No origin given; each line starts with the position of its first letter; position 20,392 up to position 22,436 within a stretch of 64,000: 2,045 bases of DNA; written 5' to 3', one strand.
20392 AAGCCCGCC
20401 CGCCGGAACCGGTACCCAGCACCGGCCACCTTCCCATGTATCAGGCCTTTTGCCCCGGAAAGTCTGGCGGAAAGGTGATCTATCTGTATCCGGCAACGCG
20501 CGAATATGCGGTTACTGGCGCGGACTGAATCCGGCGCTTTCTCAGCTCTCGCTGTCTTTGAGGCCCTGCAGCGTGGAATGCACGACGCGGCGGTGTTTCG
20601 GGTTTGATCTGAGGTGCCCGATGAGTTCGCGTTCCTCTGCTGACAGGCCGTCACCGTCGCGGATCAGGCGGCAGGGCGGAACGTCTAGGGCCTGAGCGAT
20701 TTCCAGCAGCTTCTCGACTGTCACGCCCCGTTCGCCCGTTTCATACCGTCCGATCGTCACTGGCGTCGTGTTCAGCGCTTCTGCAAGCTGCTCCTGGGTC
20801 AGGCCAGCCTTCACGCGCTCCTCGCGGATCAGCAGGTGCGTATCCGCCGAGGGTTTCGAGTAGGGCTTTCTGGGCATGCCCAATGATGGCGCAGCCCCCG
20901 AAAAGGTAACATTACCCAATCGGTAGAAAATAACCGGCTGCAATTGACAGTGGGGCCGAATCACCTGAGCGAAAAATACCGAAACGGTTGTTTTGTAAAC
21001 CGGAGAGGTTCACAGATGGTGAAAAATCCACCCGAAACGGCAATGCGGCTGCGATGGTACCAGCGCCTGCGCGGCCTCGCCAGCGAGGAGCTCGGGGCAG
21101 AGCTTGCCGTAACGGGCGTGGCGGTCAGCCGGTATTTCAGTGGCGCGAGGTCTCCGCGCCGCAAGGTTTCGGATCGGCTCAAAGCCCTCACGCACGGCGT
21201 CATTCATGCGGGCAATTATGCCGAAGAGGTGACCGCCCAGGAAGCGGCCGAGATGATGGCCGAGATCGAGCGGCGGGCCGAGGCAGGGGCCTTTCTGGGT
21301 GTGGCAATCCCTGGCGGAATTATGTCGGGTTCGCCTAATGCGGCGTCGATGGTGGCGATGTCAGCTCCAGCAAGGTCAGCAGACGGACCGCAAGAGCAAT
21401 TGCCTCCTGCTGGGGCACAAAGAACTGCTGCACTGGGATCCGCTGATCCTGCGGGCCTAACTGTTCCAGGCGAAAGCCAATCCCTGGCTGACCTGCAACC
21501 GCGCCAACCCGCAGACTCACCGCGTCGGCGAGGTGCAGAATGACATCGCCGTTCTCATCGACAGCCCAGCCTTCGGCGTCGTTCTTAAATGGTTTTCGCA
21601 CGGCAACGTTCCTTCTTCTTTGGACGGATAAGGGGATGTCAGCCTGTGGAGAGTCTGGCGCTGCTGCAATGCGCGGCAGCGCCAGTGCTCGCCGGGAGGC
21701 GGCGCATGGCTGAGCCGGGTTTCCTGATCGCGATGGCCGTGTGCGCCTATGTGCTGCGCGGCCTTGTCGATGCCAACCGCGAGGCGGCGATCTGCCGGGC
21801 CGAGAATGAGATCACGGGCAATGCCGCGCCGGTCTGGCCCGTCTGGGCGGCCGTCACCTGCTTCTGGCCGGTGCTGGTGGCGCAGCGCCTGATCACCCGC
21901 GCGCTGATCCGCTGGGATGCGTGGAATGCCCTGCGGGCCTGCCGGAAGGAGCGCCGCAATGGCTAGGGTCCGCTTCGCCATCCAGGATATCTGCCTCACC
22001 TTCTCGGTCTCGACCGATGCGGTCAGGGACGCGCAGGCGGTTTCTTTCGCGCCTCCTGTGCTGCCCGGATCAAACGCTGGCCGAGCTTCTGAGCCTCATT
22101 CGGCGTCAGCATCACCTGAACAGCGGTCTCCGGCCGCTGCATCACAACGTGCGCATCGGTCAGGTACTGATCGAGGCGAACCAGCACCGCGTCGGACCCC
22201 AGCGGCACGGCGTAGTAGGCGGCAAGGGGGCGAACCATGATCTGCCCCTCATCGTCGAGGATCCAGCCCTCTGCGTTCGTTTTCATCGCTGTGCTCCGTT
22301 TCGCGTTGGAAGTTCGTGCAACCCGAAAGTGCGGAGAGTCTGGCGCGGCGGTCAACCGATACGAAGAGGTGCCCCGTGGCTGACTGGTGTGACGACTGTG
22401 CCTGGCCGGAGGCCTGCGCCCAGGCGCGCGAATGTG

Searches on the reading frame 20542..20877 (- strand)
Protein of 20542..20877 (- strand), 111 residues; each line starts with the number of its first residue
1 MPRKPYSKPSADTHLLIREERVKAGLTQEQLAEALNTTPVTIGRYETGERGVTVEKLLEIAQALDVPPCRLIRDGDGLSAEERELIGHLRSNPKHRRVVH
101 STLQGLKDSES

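Call 63: search_protein_families(library=ncbifam, proteins=[window:20542-20877:-], max_evalue=0.01)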
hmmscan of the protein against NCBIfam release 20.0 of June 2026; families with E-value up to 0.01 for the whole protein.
window:20542-20877:- (111 aa): 12 families
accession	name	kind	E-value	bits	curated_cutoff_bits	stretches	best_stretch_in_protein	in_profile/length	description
NF047948.1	male_kill_WMK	equivalog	2.3e-11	43.7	300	1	17-91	167-241/300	WO male-killing family protein Wmk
TIGR03070.1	couple_hipB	subfamily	1.2e-08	34.7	71.65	1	16-64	6-54/58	type II toxin-antitoxin system Y4mF family antitoxin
NF041951.1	phage_RstR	subfamily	1.7e-08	34.7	80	1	18-78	8-68/108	RstR family transcriptional repressor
TIGR03830.1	CxxCG_CxxCG_HTH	subfamily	4.8e-07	29.6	61.8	1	13-60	66-115/127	type II TA system antitoxin MqsA family protein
NF006015.0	PRK08154.1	subfamily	2e-06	27.2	204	1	17-96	35-114/314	anaerobic benzoate catabolism transcriptional regulator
NF050110.1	TransRegBldD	equivalog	6.4e-06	26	250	1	39-83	37-81/162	transcriptional regulator BldD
NF007257.0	PRK09706.1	subfamily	5.9e-05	22.9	101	1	17-80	10-74/135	transcriptional repressor DicA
NF003162.0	PRK04140.1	equivalog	0.0003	19.9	263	1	16-68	130-182/317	transcriptional regulator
TIGR00270.2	TIGR00270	equivalog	0.00043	20.1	110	1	14-50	77-113/159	multiprotein bridging factor aMBF1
TIGR02607.1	antidote_HigA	equivalog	0.00068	19.4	47.7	1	23-66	17-61/81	HigA family addiction module antitoxin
NF040522.1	VC1465_fam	subfamily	0.00098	19.2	70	1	17-50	1-34/111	VC1465 family Xer recombination activation factor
NF058600.1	TransRegSco1979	equivalog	0.0076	15.3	350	1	18-63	14-59/280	Sco1979 family transcriptional regulator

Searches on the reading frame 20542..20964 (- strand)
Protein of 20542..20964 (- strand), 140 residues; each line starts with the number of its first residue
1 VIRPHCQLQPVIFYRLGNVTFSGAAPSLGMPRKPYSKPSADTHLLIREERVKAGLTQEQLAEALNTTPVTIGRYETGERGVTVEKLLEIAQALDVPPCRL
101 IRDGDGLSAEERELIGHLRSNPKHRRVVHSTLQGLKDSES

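Call 10: search_protein_families(library=pfam, proteins=[window:20542-20964:-], max_evalue=0.01)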
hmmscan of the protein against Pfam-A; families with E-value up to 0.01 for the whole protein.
window:20542-20964:- (140 aa): 5 families
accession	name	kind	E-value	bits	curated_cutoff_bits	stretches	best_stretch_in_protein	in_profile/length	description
PF01381.28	HTH_3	-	1.1e-16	61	23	1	46-98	1-53/55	Helix-turn-helix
PF13560.12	HTH_31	-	1.9e-12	47.7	27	1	46-98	6-59/64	Helix-turn-helix domain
PF12844.13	HTH_19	-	5.1e-06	26.7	30.2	1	46-101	4-59/64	Helix-turn-helix domain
PF13443.12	HTH_26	-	0.00019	22.1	22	1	51-97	7-54/63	Cro/C1-type HTH DNA-binding domain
PF13545.12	HTH_Crp_2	-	0.0046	17.3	27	1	50-73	18-41/70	Crp-like helix-turn-helix domain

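Call 11: search_protein_families(library=phrogs, proteins=[window:20542-20964:-], max_evalue=0.01)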
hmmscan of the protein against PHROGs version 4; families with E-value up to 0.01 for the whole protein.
window:20542-20964:- (140 aa): 20 families
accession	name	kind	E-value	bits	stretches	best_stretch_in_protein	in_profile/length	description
phrog_8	-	transcription regulation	5.7e-13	50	1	47-102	165-217/346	transcriptional regulator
phrog_3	-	transcription regulation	2.7e-11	44.9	1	36-103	83-148/430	transcriptional repressor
phrog_1373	-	transcription regulation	4e-11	44.2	1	45-97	67-119/166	transcriptional regulator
phrog_4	-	transcription regulation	5.4e-10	39.8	1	45-97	140-188/400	transcriptional repressor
phrog_2439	-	transcription regulation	1.4e-07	31.7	1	46-101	12-67/367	transcriptional regulator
phrog_5823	-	transcription regulation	4.9e-07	30.2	1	46-103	11-69/404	transcriptional regulator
phrog_4583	-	transcription regulation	6.3e-07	30.3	1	46-103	15-72/81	transcriptional repressor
phrog_2328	-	transcription regulation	8.7e-07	29.8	1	50-97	24-71/128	transcriptional repressor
phrog_2967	-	transcription regulation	1.2e-06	29.2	1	46-103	15-72/225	transcriptional regulator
phrog_4836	-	transcription regulation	5.5e-06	27.1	1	38-116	72-150/194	CII-like regulator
phrog_7950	-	transcription regulation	1.6e-05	25.9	1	47-77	13-43/68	transcriptional repressor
phrog_38027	-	transcription regulation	0.00031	21.8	1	46-110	73-137/143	transcriptional repressor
phrog_7241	-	transcription regulation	0.00047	21.2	1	47-101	67-121/122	transcriptional regulator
phrog_2104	-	unknown function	0.00053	21.2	1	46-91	44-91/103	-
phrog_638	-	transcription regulation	0.00068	20.5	1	56-97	19-60/145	transcriptional regulator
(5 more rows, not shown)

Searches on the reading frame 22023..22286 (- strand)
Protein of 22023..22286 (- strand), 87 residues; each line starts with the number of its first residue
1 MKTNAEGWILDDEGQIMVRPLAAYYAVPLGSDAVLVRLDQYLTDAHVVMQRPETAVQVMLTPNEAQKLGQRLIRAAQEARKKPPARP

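Call 98: search_protein_families(library=phrogs, proteins=[window:22023-22286:-], max_evalue=0.01)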
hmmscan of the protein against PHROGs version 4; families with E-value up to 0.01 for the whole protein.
window:22023-22286:- (87 aa): 1 family
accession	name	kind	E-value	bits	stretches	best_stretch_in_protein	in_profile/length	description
phrog_10846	-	unknown function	0.0089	17.6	0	14-81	5-72/83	-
